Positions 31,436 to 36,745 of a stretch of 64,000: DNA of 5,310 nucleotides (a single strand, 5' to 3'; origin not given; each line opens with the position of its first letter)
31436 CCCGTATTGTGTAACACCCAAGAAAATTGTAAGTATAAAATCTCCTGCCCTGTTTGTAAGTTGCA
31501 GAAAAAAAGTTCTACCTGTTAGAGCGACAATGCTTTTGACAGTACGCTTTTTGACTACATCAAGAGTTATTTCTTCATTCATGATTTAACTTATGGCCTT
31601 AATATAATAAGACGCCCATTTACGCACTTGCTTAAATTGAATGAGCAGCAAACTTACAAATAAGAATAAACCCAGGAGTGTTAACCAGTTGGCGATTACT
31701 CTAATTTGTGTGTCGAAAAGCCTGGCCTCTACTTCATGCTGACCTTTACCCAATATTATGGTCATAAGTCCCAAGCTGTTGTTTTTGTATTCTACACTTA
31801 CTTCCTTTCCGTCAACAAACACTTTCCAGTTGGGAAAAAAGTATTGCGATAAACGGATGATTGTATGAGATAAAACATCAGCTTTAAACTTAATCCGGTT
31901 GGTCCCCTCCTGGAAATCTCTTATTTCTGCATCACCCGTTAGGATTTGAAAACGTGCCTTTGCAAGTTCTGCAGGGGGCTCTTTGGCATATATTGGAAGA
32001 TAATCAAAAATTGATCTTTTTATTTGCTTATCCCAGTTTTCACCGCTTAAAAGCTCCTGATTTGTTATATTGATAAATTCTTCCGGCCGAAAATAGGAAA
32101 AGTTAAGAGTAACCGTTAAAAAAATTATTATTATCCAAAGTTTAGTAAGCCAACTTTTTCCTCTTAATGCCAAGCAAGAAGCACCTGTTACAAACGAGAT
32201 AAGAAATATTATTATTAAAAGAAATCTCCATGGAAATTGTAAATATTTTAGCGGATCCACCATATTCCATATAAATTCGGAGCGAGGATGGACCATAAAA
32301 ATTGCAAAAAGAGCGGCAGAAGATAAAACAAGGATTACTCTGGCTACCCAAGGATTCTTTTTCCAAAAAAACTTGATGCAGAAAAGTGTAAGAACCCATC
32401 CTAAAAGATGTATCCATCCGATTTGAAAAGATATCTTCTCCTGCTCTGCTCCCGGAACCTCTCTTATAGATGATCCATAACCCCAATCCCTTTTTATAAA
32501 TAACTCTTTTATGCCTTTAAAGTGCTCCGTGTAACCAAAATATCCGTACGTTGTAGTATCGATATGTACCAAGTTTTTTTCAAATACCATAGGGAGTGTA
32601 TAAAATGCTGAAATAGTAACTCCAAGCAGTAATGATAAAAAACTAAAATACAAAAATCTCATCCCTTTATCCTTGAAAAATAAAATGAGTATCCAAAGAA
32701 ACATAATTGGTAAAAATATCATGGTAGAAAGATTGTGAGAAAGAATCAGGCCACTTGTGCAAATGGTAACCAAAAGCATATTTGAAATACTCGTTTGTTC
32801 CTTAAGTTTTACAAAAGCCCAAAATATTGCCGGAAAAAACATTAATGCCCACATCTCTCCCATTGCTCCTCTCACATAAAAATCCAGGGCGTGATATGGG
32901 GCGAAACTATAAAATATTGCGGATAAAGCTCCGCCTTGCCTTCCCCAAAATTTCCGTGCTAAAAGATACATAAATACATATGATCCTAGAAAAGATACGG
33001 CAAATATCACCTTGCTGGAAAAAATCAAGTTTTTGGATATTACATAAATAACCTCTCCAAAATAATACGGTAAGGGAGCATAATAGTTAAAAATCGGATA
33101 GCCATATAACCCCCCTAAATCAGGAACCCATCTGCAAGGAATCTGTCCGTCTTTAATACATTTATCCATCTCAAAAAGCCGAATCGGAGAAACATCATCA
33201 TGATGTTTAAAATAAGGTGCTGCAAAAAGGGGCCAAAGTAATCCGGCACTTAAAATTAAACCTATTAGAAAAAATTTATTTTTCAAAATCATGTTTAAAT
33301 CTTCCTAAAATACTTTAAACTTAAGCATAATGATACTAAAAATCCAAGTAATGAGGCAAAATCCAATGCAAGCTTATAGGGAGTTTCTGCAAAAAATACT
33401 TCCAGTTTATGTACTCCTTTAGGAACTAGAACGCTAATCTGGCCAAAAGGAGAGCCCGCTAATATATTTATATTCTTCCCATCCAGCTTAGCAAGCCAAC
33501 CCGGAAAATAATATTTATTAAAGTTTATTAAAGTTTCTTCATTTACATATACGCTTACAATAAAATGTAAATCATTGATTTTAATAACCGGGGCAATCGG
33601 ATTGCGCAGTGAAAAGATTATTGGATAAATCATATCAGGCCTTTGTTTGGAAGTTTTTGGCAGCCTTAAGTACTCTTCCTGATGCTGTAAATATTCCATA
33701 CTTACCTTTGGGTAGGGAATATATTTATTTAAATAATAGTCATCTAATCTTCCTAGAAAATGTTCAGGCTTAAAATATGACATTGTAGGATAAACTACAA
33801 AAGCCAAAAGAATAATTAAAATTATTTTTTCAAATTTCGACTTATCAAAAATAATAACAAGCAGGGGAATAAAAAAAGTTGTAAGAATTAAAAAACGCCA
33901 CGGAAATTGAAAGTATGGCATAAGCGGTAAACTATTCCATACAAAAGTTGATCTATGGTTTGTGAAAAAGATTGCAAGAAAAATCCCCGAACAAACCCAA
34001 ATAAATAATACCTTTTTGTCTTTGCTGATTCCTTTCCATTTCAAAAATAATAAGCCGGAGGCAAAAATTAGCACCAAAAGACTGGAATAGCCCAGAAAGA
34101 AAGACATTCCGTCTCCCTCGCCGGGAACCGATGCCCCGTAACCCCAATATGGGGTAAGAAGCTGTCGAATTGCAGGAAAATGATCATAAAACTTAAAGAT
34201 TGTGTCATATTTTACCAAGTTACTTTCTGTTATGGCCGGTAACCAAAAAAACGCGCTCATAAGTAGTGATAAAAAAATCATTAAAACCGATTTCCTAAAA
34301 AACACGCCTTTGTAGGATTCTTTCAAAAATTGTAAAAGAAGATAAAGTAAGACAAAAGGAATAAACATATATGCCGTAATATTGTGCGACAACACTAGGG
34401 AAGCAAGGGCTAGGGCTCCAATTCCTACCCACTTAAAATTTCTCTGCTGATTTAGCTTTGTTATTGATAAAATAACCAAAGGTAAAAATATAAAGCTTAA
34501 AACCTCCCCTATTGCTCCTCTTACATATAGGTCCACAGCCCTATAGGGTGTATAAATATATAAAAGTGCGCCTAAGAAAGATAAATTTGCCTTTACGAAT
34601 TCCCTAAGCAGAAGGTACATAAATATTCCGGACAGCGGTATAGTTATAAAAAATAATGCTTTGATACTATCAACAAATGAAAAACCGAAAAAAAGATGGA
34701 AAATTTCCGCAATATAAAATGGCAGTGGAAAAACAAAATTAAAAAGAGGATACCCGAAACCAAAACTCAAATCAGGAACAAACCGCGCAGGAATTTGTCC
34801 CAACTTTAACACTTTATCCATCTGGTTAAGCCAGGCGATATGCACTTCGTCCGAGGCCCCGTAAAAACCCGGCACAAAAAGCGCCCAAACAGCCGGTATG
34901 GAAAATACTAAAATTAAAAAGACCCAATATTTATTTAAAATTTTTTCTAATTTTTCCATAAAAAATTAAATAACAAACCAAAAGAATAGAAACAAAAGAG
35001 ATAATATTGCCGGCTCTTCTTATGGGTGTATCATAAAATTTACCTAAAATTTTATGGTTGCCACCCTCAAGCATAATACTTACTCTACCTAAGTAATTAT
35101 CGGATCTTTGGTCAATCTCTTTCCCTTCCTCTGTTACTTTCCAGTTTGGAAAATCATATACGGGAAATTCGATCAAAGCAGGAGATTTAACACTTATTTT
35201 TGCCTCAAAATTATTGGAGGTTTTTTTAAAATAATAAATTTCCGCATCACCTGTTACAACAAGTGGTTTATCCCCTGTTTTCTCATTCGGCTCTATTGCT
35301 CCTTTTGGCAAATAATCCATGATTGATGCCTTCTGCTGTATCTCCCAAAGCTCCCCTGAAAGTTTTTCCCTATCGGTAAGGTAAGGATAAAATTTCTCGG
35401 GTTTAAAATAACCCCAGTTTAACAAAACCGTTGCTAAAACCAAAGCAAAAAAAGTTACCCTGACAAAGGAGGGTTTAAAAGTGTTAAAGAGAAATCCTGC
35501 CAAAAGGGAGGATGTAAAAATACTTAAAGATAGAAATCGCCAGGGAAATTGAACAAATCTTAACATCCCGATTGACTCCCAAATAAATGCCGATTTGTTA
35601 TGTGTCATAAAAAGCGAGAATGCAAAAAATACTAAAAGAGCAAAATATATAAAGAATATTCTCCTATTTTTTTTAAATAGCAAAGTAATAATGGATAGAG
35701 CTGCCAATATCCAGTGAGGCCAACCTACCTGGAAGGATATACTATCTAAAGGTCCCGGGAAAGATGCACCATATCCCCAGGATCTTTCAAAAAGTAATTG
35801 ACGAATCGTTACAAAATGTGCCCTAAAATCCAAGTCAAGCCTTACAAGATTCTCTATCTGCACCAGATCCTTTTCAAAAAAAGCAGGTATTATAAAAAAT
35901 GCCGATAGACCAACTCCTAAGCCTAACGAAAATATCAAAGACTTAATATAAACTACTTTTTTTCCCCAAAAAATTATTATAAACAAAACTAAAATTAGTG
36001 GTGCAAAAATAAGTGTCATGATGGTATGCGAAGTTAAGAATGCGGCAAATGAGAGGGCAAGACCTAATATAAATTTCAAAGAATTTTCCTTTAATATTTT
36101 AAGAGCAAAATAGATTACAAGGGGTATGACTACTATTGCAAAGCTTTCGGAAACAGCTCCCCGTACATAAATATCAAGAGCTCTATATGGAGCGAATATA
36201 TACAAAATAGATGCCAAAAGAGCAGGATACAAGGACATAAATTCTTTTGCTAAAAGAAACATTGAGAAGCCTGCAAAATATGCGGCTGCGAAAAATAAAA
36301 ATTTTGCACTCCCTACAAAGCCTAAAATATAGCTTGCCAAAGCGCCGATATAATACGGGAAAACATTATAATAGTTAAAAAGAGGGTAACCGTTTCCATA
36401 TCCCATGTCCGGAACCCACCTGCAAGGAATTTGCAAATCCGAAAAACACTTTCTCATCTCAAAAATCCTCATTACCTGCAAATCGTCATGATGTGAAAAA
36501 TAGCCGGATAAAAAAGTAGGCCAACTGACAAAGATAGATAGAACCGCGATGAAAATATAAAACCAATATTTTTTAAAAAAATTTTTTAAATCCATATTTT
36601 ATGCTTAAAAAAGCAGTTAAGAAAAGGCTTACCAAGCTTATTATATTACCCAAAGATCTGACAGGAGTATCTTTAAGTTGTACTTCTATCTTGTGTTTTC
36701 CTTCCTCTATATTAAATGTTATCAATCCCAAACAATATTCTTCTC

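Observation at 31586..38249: Four tandem paralogs of a 'CRWVPD-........' polytopic membrane family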

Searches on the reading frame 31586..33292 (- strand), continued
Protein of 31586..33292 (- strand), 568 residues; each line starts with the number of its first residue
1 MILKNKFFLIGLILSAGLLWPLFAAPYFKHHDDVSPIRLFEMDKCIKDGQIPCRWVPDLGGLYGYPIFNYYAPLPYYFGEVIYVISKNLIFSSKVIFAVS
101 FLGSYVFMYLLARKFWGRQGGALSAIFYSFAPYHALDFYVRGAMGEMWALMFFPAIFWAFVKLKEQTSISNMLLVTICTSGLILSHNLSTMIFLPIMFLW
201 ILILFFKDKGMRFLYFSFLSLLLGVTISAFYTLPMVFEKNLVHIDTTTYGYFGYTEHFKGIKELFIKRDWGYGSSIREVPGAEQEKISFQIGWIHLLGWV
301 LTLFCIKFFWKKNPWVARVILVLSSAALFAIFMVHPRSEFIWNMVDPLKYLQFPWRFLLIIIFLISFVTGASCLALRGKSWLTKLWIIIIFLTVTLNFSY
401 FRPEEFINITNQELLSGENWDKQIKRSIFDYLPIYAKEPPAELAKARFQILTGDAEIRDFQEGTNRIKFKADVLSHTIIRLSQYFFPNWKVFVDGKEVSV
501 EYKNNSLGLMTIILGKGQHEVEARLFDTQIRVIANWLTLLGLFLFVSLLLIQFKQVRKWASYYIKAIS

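Call 71: search_protein_families(library=ncbifam, proteins=[P0126, P0131, P0137, P0159, P0209], max_evalue=0.00001)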
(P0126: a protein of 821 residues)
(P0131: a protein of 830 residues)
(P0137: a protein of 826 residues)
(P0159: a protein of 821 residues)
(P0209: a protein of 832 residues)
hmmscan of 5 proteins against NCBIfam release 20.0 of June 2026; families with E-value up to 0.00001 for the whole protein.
P0126 (821 aa): 17 families
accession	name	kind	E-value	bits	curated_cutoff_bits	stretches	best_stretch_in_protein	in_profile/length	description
TIGR01556.1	rhamnosyltran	subfamily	3.7e-17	62.4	200.55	1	19-228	9-210/281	rhamnosyltransferase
NF041875.1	EPS_EpsD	equivalog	1.3e-14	54.4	370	1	3-220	1-208/325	exopolysaccharide biosynthesis glycosyltransferase EpsD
NF047683.1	TeichurnBiosyTuaG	equivalog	4.4e-14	52.7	400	1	2-113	7-117/252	teichuronic acid biosynthesis protein TuaG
NF007482.0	PRK10073.1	equivalog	4.9e-14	52.1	423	1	2-109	7-112/334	glycosyltransferase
TIGR03937.1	PgaC_IcaA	equivalog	1.1e-10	41.1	422.3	1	2-107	46-150/407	poly-beta-1,6-N-acetyl-D-glucosamine synthase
TIGR04009.1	wcaE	equivalog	1.4e-10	40.9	369.2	1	1-122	1-122/248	colanic acid biosynthesis glycosyltransferase WcaE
TIGR03111.1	glyc2_xrt_Gpos1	hypoth_equivalog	1.4e-10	40.6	363.95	1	2-125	50-174/439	TIGR03111 family XrtG-associated glycosyltransferase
NF050050.1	ProtGlycPglI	equivalog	1.7e-10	40.8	500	1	3-108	4-109/306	GalNAc(5)-diNAcBac-PP-undecaprenol beta-1,3-glucosyltransferase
NF038302.1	EPS_HpsE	equivalog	2.3e-10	39.9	300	1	2-218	2-222/307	hormogonium polysaccharide biosynthesis glycosyltransferase HpsE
TIGR03965.1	mycofact_glyco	equivalog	4.3e-10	39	280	1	2-223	75-285/467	mycofactocin biosynthesis glycosyltransferase MftF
TIGR04283.1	glyco_like_mftF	equivalog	2e-09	37.3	182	1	3-114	1-105/221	TIGR04283 family arsenosugar biosynthesis glycosyltransferase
NF053739.1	GlytfEpsEBac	equivalog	1.1e-08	34.4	450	1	3-126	3-126/265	glycosyltransferase EpsE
TIGR04242.1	nodulat_NodC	equivalog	1.7e-07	30.6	550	1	3-126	50-174/395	chitooligosaccharide synthase NodC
NF050113.1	gal_furan_GlfT1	equivalog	3.7e-07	29.8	330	1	5-223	3-211/290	galactofuranosyltransferase GlfT1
NF038299.1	EPS_HpsN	equivalog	1.4e-06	27.5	425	1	2-222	2-224/317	hormogonium polysaccharide biosynthesis glycosyltransferase HpsN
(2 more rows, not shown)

P0131 (830 aa): 15 families
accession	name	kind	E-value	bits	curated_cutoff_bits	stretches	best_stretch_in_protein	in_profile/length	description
TIGR01556.1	rhamnosyltran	subfamily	3.9e-21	75.5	200.55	1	33-292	21-266/281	rhamnosyltransferase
TIGR03111.1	glyc2_xrt_Gpos1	hypoth_equivalog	2.1e-16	59.8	363.95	1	5-127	51-176/439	TIGR03111 family XrtG-associated glycosyltransferase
NF007482.0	PRK10073.1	equivalog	8.1e-16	57.9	423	1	3-111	6-114/334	glycosyltransferase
NF041875.1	EPS_EpsD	equivalog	9.5e-15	54.8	370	1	5-221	1-207/325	exopolysaccharide biosynthesis glycosyltransferase EpsD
TIGR03965.1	mycofact_glyco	equivalog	1.1e-13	50.9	280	1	6-223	77-283/467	mycofactocin biosynthesis glycosyltransferase MftF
NF047683.1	TeichurnBiosyTuaG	equivalog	1.8e-13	50.7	400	1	3-113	6-117/252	teichuronic acid biosynthesis protein TuaG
NF038299.1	EPS_HpsN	equivalog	1.9e-13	50.1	425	1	4-226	2-226/317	hormogonium polysaccharide biosynthesis glycosyltransferase HpsN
TIGR03937.1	PgaC_IcaA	equivalog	1.4e-12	47.3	422.3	1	4-122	46-167/407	poly-beta-1,6-N-acetyl-D-glucosamine synthase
NF038302.1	EPS_HpsE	equivalog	1.1e-10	40.9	300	1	5-220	3-222/307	hormogonium polysaccharide biosynthesis glycosyltransferase HpsE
NF053739.1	GlytfEpsEBac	equivalog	2.4e-10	39.9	450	1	5-126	3-126/265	glycosyltransferase EpsE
TIGR04283.1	glyco_like_mftF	equivalog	3.7e-10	39.8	182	1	5-114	1-105/221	TIGR04283 family arsenosugar biosynthesis glycosyltransferase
TIGR04009.1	wcaE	equivalog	2.4e-08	33.6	369.2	1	9-122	10-122/248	colanic acid biosynthesis glycosyltransferase WcaE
NF050050.1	ProtGlycPglI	equivalog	3.3e-08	33.2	500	1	4-109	3-110/306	GalNAc(5)-diNAcBac-PP-undecaprenol beta-1,3-glucosyltransferase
NF007986.1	PRK10714.1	equivalog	7.8e-07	28.4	529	1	4-113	7-121/316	undecaprenyl-phosphate 4-deoxy-4-formamido-L-arabinose transferase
TIGR04242.1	nodulat_NodC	equivalog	1.6e-06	27.3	550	1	6-116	51-164/395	chitooligosaccharide synthase NodC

P0137 (826 aa): 11 families
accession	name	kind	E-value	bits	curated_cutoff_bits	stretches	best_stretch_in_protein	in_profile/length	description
NF041875.1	EPS_EpsD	equivalog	2.2e-15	56.9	370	1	10-227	1-210/325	exopolysaccharide biosynthesis glycosyltransferase EpsD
TIGR03965.1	mycofact_glyco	equivalog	5.5e-14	51.9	280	1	5-225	71-282/467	mycofactocin biosynthesis glycosyltransferase MftF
TIGR01556.1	rhamnosyltran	subfamily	4e-13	49.2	200.55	1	26-257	9-230/281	rhamnosyltransferase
TIGR04283.1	glyco_like_mftF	equivalog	3.4e-12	46.4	182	1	10-119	1-107/221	TIGR04283 family arsenosugar biosynthesis glycosyltransferase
TIGR03937.1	PgaC_IcaA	equivalog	1.1e-11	44.4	422.3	1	3-219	40-246/407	poly-beta-1,6-N-acetyl-D-glucosamine synthase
NF007482.0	PRK10073.1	equivalog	7.6e-11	41.6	423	1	6-108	4-108/334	glycosyltransferase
NF038299.1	EPS_HpsN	equivalog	1.5e-10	40.5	425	1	8-251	1-247/317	hormogonium polysaccharide biosynthesis glycosyltransferase HpsN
NF047683.1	TeichurnBiosyTuaG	equivalog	2.1e-10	40.7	400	1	5-113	3-114/252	teichuronic acid biosynthesis protein TuaG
TIGR03111.1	glyc2_xrt_Gpos1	hypoth_equivalog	3.2e-09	36.1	363.95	1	5-135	46-181/439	TIGR03111 family XrtG-associated glycosyltransferase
NF038302.1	EPS_HpsE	equivalog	1.6e-08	33.9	300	1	10-224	3-223/307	hormogonium polysaccharide biosynthesis glycosyltransferase HpsE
NF050050.1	ProtGlycPglI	equivalog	3.4e-08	33.2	500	1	8-106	2-104/306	GalNAc(5)-diNAcBac-PP-undecaprenol beta-1,3-glucosyltransferase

P0159 (821 aa): 11 families
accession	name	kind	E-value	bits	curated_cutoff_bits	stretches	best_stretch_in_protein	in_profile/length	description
NF047588.1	GlcsyltransPgfSStrep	equivalog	3.7e-20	72.4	500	1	8-187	2-179/308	glycosyltransferase PgfS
NF007986.1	PRK10714.1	equivalog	2.3e-16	59.7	529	1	9-170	8-168/316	undecaprenyl-phosphate 4-deoxy-4-formamido-L-arabinose transferase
TIGR04182.1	glyco_TIGR04182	equivalog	1e-15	57.9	325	1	11-235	4-210/293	S-layer glycoprotein N-glycosyltransferase AglJ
NF007482.0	PRK10073.1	equivalog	5.9e-15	55.1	423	1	5-102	4-97/334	glycosyltransferase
TIGR03937.1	PgaC_IcaA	equivalog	4e-14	52.4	422.3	1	8-101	46-136/407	poly-beta-1,6-N-acetyl-D-glucosamine synthase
NF041875.1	EPS_EpsD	equivalog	4.8e-13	49.2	370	1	9-125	1-115/325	exopolysaccharide biosynthesis glycosyltransferase EpsD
NF041391.1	DPhHxTase_Halo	equivalog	5.4e-12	45.2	375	1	15-230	3-196/213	dolichyl-phosphate hexose transferase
TIGR04283.1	glyco_like_mftF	equivalog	6.1e-09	35.8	182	1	9-105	1-87/221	TIGR04283 family arsenosugar biosynthesis glycosyltransferase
NF047683.1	TeichurnBiosyTuaG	equivalog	1.2e-08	34.9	400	1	6-102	5-98/252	teichuronic acid biosynthesis protein TuaG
NF038302.1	EPS_HpsE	equivalog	1e-07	31.2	300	1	9-102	3-98/307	hormogonium polysaccharide biosynthesis glycosyltransferase HpsE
NF010496.0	PRK13915.1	equivalog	2e-06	27.1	262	1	8-103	32-129/307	glucosyl-3-phosphoglycerate synthase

P0209 (832 aa): 15 families
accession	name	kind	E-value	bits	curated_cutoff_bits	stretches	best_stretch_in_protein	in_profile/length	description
TIGR03965.1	mycofact_glyco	equivalog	2.8e-27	95.7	280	1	2-216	74-281/467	mycofactocin biosynthesis glycosyltransferase MftF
TIGR04283.1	glyco_like_mftF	equivalog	3.5e-26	92.2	182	1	4-215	1-185/221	TIGR04283 family arsenosugar biosynthesis glycosyltransferase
NF041875.1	EPS_EpsD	equivalog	2.8e-17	63.1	370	1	4-216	1-207/325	exopolysaccharide biosynthesis glycosyltransferase EpsD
TIGR03937.1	PgaC_IcaA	equivalog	5.3e-15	55.3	422.3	1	2-213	45-248/407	poly-beta-1,6-N-acetyl-D-glucosamine synthase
TIGR01556.1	rhamnosyltran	subfamily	7.5e-15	54.9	200.55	1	9-220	1-205/281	rhamnosyltransferase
NF038299.1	EPS_HpsN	equivalog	1.9e-13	50.1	425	1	2-221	1-226/317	hormogonium polysaccharide biosynthesis glycosyltransferase HpsN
NF038302.1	EPS_HpsE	equivalog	2.1e-12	46.7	300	1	4-220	3-227/307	hormogonium polysaccharide biosynthesis glycosyltransferase HpsE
NF041394.1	GtaseAglG_Halo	equivalog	7.4e-12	45.1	440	1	3-217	2-217/304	glucosyl-dolichyl phosphate glucuronosyltransferase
NF007482.0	PRK10073.1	equivalog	5.9e-10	38.6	423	1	2-102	6-110/334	glycosyltransferase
NF047683.1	TeichurnBiosyTuaG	equivalog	1.7e-09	37.7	400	1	2-106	6-115/252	teichuronic acid biosynthesis protein TuaG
NF053739.1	GlytfEpsEBac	equivalog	7.9e-09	34.9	450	1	2-113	1-118/265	glycosyltransferase EpsE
TIGR03111.1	glyc2_xrt_Gpos1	hypoth_equivalog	1.2e-08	34.2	363.95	1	1-212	48-263/439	TIGR03111 family XrtG-associated glycosyltransferase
NF050050.1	ProtGlycPglI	equivalog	4.5e-08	32.8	500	1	1-103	1-109/306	GalNAc(5)-diNAcBac-PP-undecaprenol beta-1,3-glucosyltransferase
NF045692.1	OglycostaseCruG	equivalog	4.5e-08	32.4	600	0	2-51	41-91/386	2'-O-glycosyltransferase CruG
NF050819.1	PolSacchBiosHfsG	equivalog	1.7e-06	27.4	500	0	2-210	12-212/302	polysaccharide biosynthesis protein HfsG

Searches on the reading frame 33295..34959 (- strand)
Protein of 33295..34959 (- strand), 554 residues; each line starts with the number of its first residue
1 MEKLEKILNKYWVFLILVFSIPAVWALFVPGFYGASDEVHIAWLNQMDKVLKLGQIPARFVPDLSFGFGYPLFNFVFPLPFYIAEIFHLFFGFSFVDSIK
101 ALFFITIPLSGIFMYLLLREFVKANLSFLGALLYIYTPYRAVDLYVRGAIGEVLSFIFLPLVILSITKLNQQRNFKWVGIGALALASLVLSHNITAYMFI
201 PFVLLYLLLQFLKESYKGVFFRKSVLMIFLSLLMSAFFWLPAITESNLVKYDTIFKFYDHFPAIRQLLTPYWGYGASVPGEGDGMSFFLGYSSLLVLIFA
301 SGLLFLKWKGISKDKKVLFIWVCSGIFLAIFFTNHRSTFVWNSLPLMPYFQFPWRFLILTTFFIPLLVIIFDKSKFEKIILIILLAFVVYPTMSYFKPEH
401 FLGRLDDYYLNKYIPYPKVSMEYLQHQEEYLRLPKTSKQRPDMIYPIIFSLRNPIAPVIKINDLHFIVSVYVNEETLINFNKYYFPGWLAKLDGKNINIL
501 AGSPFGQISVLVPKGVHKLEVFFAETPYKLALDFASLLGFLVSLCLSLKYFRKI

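Call 3: search_protein_families(library=pfam, proteins=[window:33295-34959:-], max_evalue=0.1)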
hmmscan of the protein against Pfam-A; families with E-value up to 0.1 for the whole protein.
window:33295-34959:- (554 aa): 1 family
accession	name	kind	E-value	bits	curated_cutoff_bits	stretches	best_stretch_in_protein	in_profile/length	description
PF10131.15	PTPS_related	-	2.1e-06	27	26.4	1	74-399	2-310/621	6-pyruvoyl-tetrahydropterin synthase related domain; membrane protein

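Call 4: search_protein_families(library=ncbifam, proteins=[window:33295-34959:-], max_evalue=0.1)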
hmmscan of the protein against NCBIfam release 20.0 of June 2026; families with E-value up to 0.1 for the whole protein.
window:33295-34959:- (554 aa): 0 families

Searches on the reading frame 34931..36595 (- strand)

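Call 3: search_protein_families(library=pfam, proteins=[window:34931-36595:-], max_evalue=0.1)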
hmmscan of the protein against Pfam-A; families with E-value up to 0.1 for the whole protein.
window:34931-36595:- (554 aa): 1 family
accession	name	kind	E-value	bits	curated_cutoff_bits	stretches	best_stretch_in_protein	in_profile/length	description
PF10131.15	PTPS_related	-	0.0046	15.9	26.4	1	73-389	1-298/621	6-pyruvoyl-tetrahydropterin synthase related domain; membrane protein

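Call 4: search_protein_families(library=ncbifam, proteins=[window:34931-36595:-], max_evalue=0.1)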
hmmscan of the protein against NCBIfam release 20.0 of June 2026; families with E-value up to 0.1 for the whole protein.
window:34931-36595:- (554 aa): 1 family
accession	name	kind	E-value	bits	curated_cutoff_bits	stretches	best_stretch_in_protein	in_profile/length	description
NF053599.1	transp_MmpA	equivalog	0.0031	16.2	210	1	95-238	67-199/543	MmpA family trehalose lipid delivery protein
